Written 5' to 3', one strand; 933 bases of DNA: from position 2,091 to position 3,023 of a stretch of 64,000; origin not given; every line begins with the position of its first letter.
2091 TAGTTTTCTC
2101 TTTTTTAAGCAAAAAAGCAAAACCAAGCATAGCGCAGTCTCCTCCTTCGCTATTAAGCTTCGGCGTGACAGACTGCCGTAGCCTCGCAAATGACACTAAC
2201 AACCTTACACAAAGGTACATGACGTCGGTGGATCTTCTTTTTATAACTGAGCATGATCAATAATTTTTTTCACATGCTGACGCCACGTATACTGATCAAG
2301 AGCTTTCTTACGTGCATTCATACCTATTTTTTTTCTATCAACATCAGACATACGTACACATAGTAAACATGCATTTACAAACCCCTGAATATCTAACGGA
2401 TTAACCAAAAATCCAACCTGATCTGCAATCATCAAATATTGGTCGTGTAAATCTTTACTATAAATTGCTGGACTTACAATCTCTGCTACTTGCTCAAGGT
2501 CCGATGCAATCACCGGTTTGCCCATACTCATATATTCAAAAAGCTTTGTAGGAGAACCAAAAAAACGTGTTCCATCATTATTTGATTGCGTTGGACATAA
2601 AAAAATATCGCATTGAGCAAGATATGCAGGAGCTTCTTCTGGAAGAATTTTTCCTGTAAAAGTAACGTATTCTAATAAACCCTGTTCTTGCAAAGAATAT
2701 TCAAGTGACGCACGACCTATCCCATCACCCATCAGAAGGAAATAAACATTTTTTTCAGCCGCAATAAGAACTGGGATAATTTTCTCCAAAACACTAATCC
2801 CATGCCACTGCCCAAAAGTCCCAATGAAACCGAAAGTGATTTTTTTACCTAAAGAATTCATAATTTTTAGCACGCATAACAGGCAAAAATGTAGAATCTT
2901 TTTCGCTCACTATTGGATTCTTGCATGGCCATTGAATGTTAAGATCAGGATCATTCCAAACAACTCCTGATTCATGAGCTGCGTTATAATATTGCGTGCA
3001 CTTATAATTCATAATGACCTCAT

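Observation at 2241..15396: GT4 glycosyltransferase split at its interdomain linker, with halves flanking an 11.9-kb, 13-gene sugar cassette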

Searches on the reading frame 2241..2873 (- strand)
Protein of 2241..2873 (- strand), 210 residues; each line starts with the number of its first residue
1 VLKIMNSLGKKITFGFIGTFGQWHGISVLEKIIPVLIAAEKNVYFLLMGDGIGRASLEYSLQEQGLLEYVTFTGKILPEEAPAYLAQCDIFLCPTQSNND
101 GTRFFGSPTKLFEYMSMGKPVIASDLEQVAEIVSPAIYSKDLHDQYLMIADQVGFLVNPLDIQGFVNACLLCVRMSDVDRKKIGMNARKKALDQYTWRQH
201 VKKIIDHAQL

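Call 4: search_protein_families(library=pfam, proteins=[window:2241-2873:-], max_evalue=0.01)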
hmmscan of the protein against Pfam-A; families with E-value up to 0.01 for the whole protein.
window:2241-2873:- (210 aa): 3 families
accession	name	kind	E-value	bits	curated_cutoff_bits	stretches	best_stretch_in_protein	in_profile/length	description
PF13692.12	Glyco_trans_1_4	-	3.6e-22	79.6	27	1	13-170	3-137/142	Glycosyl transferases group 1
PF00534.26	Glycos_transf_1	-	1.7e-16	60.7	26.4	1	9-188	13-170/172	Glycosyl transferases group 1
PF13524.12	Glyco_trans_1_2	-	1.8e-07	31.7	25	1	62-206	27-144/144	Glycosyl transferase-like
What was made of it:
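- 2241..2873 (-): Stand-alone GT4 C-terminal (donor-side) Rossmann domain ('C-half'). It is 210 aa from GTG 2873, but the likely start is ATG 2861 (206 aa). Pfam Glycos_transf_1 and Glyco_trans_1_4 (call 4).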

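Call 20: find_homologous_proteins(query=window:2244-2873:-, max_evalue=0.00001)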
Query window:2244-2873:- (210 aa): 542 proteins with E <= 0.00001 among 782 candidates; the best 120 are listed.
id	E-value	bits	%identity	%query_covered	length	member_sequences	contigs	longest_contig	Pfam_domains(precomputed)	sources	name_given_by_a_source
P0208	3.1e-134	463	100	98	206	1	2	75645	PF00534.27,PF13524.13,PF13692.13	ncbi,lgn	-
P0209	2.4e-113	395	83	98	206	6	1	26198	PF00534.27,PF13524.13,PF13692.13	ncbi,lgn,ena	-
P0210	4.2e-111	388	83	97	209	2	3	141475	PF00534.27,PF13524.13,PF13692.13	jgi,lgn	-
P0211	3.8e-110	385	84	95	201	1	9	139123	PF00534.27,PF13524.13,PF13692.13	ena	-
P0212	1.4e-93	330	70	95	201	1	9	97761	PF00534.27,PF13524.13,PF13692.13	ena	-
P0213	3.7e-88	313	70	98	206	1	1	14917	PF00534.27,PF13692.13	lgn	-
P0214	9.4e-87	308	67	95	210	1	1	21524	PF00534.27,PF13524.13,PF13692.13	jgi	jgi:glycosyltransferase involved in cell wall biosynthesis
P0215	6.6e-85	302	68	96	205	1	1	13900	PF00534.27,PF13524.13,PF13692.13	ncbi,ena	-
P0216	7.0e-85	302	66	98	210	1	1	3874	PF00534.27,PF13524.13,PF13692.13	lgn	-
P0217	7.2e-83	295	64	95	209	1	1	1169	PF00534.27,PF13524.13,PF13692.13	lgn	-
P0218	6.5e-82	292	64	96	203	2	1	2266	PF00534.27,PF13524.13,PF13692.13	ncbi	-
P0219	8.6e-81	289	63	95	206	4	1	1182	PF00534.27,PF13524.13,PF13692.13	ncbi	-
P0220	3.0e-80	287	62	94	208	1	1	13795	PF00534.27,PF13524.13,PF13692.13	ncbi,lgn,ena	-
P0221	8.3e-80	285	61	95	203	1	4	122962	PF00534.27,PF13524.13,PF13692.13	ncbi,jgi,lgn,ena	-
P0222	3.8e-79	283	64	96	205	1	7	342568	PF00534.27,PF13524.13,PF13692.13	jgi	jgi:glycosyltransferase involved in cell wall biosynthesis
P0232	2.4e-71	258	55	95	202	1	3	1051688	PF00534.27,PF13524.13,PF13692.13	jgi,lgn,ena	-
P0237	1.3e-67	246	55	95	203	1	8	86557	PF00534.27,PF13524.13,PF13692.13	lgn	-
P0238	2.3e-67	245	53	97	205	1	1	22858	PF00534.27,PF13524.13,PF13692.13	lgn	-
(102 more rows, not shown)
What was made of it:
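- Checked: The likelier C-half start is ATG 2861, because the database protein P0208 is 206 aa and 100% identical (call 20).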

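Call 28: find_encoding_contigs(protein=P0209, flank=10000, max_places=2)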
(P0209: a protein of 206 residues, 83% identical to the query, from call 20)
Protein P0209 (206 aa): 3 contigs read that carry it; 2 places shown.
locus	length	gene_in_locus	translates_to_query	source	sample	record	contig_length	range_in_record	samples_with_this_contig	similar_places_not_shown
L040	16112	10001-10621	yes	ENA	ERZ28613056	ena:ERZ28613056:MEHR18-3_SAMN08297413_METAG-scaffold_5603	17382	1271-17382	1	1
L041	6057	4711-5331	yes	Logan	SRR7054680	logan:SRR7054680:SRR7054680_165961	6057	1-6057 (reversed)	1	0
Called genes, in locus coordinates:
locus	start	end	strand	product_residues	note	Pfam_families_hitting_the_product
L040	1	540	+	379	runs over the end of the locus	-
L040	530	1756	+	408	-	PF08421:Methyltransf_13, PF13489:Methyltransf_23, PF08241:Methyltransf_11, PF08242:Methyltransf_12, PF13649:Methyltransf_25 (weak), PF08484:Methyltransf_14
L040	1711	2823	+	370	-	PF01041:DegT_DnrJ_EryC1, PF01053:Cys_Met_Meta_PP (weak), PF01212:Beta_elim_lyase (faint)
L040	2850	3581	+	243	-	PF04989:RMNT_CmcI, PF13578:Methyltransf_24 (weak)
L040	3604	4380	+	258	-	-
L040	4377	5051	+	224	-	PF25084:LbH_EIF2B (faint), PF25087:GMPPB_C (weak), PF00132:Hexapep (weak)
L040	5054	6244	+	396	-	PF01041:DegT_DnrJ_EryC1, PF00266:Aminotran_5 (weak), PF00155:Aminotran_1_2 (weak)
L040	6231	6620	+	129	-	PF05523:FdtA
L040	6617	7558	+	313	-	PF01073:3Beta_HSD, PF01370:Epimerase, PF02719:Polysacc_synt_2 (weak), PF04321:RmlD_sub_bind, PF16363:GDP_Man_Dehyd, PF07993:NAD_binding_4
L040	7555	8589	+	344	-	PF01073:3Beta_HSD, PF01370:Epimerase, PF02719:Polysacc_synt_2, PF04321:RmlD_sub_bind, PF16363:GDP_Man_Dehyd, PF07993:NAD_binding_4 (weak)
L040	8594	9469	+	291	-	PF00483:NTP_transferase, PF12804:NTP_transf_3 (weak)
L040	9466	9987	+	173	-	PF00908:dTDP_sugar_isom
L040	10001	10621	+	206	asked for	PF00534:Glycos_transf_1, PF13692:Glyco_trans_1_4, PF13524:Glyco_trans_1_2 (weak)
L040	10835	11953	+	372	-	PF05368:NmrA (weak), PF01073:3Beta_HSD, PF01370:Epimerase, PF02719:Polysacc_synt_2, PF04321:RmlD_sub_bind, PF07993:NAD_binding_4, PF13460:NAD_binding_10 (weak), PF16363:GDP_Man_Dehyd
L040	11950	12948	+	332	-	PF00535:Glycos_transf_2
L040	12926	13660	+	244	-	PF00583:Acetyltransf_1, PF13508:Acetyltransf_7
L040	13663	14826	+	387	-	PF00155:Aminotran_1_2, PF01041:DegT_DnrJ_EryC1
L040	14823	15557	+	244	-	PF13489:Methyltransf_23, PF08003:Methyltransf_9 (weak), PF07021:MetW, PF13847:Methyltransf_31, PF08241:Methyltransf_11, PF08242:Methyltransf_12, PF13649:Methyltransf_25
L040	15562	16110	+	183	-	?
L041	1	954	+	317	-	?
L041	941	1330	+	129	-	PF05523:FdtA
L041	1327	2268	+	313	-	PF01073:3Beta_HSD, PF01370:Epimerase, PF02719:Polysacc_synt_2 (weak), PF04321:RmlD_sub_bind, PF16363:GDP_Man_Dehyd, PF07993:NAD_binding_4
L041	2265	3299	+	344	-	PF01073:3Beta_HSD, PF01370:Epimerase, PF02719:Polysacc_synt_2, PF04321:RmlD_sub_bind, PF16363:GDP_Man_Dehyd, PF07993:NAD_binding_4 (weak)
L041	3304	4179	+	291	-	PF00483:NTP_transferase, PF12804:NTP_transf_3 (weak)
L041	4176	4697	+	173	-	PF00908:dTDP_sugar_isom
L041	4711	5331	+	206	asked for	PF00534:Glycos_transf_1, PF13692:Glyco_trans_1_4, PF13524:Glyco_trans_1_2 (weak)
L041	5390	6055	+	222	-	?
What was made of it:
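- The rmlC/C-half junction is present in relatives L040 and L041 (call 28).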

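Call 29: find_encoding_contigs(protein=P0232, flank=10000, max_places=1)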
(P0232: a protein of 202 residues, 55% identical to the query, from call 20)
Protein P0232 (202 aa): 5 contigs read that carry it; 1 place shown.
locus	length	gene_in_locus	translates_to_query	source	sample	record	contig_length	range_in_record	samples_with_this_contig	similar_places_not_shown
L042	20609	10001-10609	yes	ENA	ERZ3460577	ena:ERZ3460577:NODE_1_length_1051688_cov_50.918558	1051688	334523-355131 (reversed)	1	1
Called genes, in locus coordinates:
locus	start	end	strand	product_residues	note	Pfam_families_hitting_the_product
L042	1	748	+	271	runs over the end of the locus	PF01061:ABC2_membrane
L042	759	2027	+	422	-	PF00005:ABC_tran, PF13304:AAA_21 (faint), PF14524:Wzt_C (weak)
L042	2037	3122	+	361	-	-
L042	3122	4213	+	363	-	-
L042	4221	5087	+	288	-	PF00483:NTP_transferase, PF12804:NTP_transf_3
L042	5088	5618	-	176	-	PF00908:dTDP_sugar_isom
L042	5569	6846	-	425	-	PF08421:Methyltransf_13, PF13489:Methyltransf_23, PF08241:Methyltransf_11 (faint), PF08242:Methyltransf_12 (weak), PF08484:Methyltransf_14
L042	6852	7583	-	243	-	PF04989:RMNT_CmcI, PF13578:Methyltransf_24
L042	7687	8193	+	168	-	PF25084:LbH_EIF2B (faint), PF25087:GMPPB_C (faint), PF00132:Hexapep, PF14602:Hexapep_2 (weak)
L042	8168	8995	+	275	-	PF01370:Epimerase, PF04321:RmlD_sub_bind (weak)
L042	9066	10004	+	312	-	PF01370:Epimerase, PF04321:RmlD_sub_bind (faint), PF16363:GDP_Man_Dehyd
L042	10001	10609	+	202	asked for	PF00534:Glycos_transf_1, PF13692:Glyco_trans_1_4, PF13524:Glyco_trans_1_2 (weak)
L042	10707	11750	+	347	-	PF05368:NmrA (weak), PF01073:3Beta_HSD, PF01370:Epimerase, PF02719:Polysacc_synt_2, PF04321:RmlD_sub_bind, PF07993:NAD_binding_4, PF13460:NAD_binding_10, PF16363:GDP_Man_Dehyd, +1 more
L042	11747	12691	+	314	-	PF00535:Glycos_transf_2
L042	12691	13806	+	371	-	-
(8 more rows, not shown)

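Call 30: find_encoding_contigs(protein=P0237, flank=10000, max_places=1)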
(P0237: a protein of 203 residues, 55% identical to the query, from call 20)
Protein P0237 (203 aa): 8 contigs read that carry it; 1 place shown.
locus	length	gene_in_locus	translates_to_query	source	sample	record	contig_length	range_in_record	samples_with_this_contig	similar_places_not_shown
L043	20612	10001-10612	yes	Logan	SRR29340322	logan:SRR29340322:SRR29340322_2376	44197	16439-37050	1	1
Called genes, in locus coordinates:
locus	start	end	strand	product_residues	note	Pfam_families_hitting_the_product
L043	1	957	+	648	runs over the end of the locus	PF13522:GATase_6, PF13537:GATase_7, PF00733:Asn_synthase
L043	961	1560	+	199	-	PF13439:Glyco_transf_4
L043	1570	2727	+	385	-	PF00535:Glycos_transf_2 (weak)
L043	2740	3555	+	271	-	PF01061:ABC2_membrane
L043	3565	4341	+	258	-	PF13555:AAA_29 (weak), PF00005:ABC_tran, PF13304:AAA_21 (faint)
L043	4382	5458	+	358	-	-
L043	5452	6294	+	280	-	PF00483:NTP_transferase, PF12804:NTP_transf_3 (weak)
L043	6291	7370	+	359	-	PF01073:3Beta_HSD, PF01370:Epimerase, PF04321:RmlD_sub_bind, PF05368:NmrA (weak), PF07993:NAD_binding_4 (faint), PF13460:NAD_binding_10, PF16363:GDP_Man_Dehyd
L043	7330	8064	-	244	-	PF04989:RMNT_CmcI, PF13578:Methyltransf_24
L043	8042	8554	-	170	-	PF00908:dTDP_sugar_isom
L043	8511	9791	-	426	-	PF08421:Methyltransf_13, PF13489:Methyltransf_23, PF08242:Methyltransf_12, PF08484:Methyltransf_14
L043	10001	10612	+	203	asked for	PF00534:Glycos_transf_1, PF13692:Glyco_trans_1_4, PF13524:Glyco_trans_1_2 (weak)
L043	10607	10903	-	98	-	PF00096:zf-C2H2 (faint)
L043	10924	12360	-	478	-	PF00464:SHMT, PF00155:Aminotran_1_2 (weak)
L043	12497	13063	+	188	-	PF08207:EFP_N, PF01132:EFP, PF09285:Elong-fact-P_C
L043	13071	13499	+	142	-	PF01029:NusB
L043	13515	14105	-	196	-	PF01177:Asp_Glu_race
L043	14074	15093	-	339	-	-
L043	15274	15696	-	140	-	PF00334:NDK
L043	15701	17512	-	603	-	PF00575:S1, PF13509:S1_2 (faint), PF00575:S1, PF21710:Spt6_S1 (faint), PF17092:PCB_OB (faint), PF00575:S1, PF23459:S1_RRP5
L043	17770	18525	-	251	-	-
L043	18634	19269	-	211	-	-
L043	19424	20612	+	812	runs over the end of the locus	PF00133:tRNA-synt_1, PF09334:tRNA-synt_1g, PF13603:tRNA-synt_1_2, PF00133:tRNA-synt_1, PF08264:Anticodon_1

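Call 36: search_protein_families(library=ncbifam, proteins=[window:2244-2873:-], max_evalue=0.001)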
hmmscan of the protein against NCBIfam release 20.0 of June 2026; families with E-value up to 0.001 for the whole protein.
window:2244-2873:- (210 aa): 13 families
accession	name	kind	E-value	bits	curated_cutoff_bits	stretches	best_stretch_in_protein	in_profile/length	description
TIGR04063.1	stp3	hypoth_equivalog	2.1e-15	56.5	442.05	1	7-134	209-334/397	TIGR04063 family PEP-CTERM/XrtA system glycosyltransferase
NF047676.1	TeichurnBiosyTuaH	equivalog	1.9e-10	40.2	550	1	10-142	213-337/384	teichuronic acid biosynthesis protein TuaH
TIGR03088.1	stp2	hypoth_equivalog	1.4e-09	37.5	409.05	1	39-203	226-365/374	TIGR03088 family PEP-CTERM/XrtA system glycosyltransferase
TIGR03999.1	thiol_BshA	equivalog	9.2e-08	31.4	273.7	1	37-203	224-365/375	N-acetyl-alpha-D-glucosaminyl L-malate synthase BshA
NF007640.0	PRK10307.1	subfamily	3.2e-07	29.6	276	1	16-205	234-401/411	WcaI family glycosyltransferase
NF047684.1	TeichurnBiosyTuaC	equivalog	6.1e-06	25.4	550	1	14-134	222-329/391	teichuronic acid biosynthesis protein TuaC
NF038295.1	EPS_HpsP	equivalog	1.2e-05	24.6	550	1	22-206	218-382/388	hormogonium polysaccharide biosynthesis glycosyltransferase HpsP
NF041876.1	EPS_EpsE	equivalog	1.3e-05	24.6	400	1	53-199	261-384/389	exopolysaccharide biosynthesis GT4 family glycosyltransferase EpsE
NF041879.1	EPS_EpsH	equivalog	3.5e-05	22.7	800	1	12-137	238-355/431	exopolysaccharide biosynthesis glycosyltransferase EpsH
TIGR03087.1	stp1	hypoth_equivalog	3.9e-05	23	316.65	1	30-204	247-390/397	TIGR03087 family PEP-CTERM/XrtA system glycosyltransferase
NF053787.1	GlcN_PG_synth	equivalog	0.00023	20.2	480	0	148-208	299-356/361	N-acetylglucosaminyl phosphatidylglycerol synthase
NF038298.1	EPS_HpsO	equivalog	0.00027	19.8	575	1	11-133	201-327/388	hormogonium polysaccharide biosynthesis glycosyltransferase HpsO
TIGR04005.1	wcaL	equivalog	0.00044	19.2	537.6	1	52-135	263-345/406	colanic acid biosynthesis glycosyltransferase WcaL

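Call 71: find_encoding_contigs(protein=P0238, flank=10000, max_places=1)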
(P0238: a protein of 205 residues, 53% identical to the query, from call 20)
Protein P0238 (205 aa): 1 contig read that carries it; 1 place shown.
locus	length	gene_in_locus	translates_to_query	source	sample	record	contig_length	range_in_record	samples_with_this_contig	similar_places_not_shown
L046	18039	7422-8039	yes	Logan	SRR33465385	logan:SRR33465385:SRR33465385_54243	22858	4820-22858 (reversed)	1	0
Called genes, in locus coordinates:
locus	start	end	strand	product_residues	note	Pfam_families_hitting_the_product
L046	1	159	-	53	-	?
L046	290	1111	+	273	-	PF01061:ABC2_membrane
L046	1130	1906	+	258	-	PF00005:ABC_tran, PF13304:AAA_21 (faint)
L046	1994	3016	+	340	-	-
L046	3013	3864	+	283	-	PF00483:NTP_transferase, PF12804:NTP_transf_3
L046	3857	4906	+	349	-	PF04321:RmlD_sub_bind, PF05368:NmrA, PF01073:3Beta_HSD, PF01370:Epimerase, PF02719:Polysacc_synt_2, PF07993:NAD_binding_4, PF13460:NAD_binding_10 (weak), PF16363:GDP_Man_Dehyd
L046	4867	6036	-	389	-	PF01041:DegT_DnrJ_EryC1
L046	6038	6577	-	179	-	PF00908:dTDP_sugar_isom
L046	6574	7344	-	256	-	PF13489:Methyltransf_23, PF13847:Methyltransf_31, PF08241:Methyltransf_11, PF08242:Methyltransf_12, PF13649:Methyltransf_25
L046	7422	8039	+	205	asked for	PF00534:Glycos_transf_1, PF13692:Glyco_trans_1_4, PF13524:Glyco_trans_1_2 (weak)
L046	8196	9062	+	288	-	PF00535:Glycos_transf_2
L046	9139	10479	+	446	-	-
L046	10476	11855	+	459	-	-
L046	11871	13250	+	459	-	-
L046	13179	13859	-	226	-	PF02353:CMAS (weak), PF13489:Methyltransf_23, PF05175:MTS, PF13847:Methyltransf_31, PF08241:Methyltransf_11, PF08242:Methyltransf_12, PF13649:Methyltransf_25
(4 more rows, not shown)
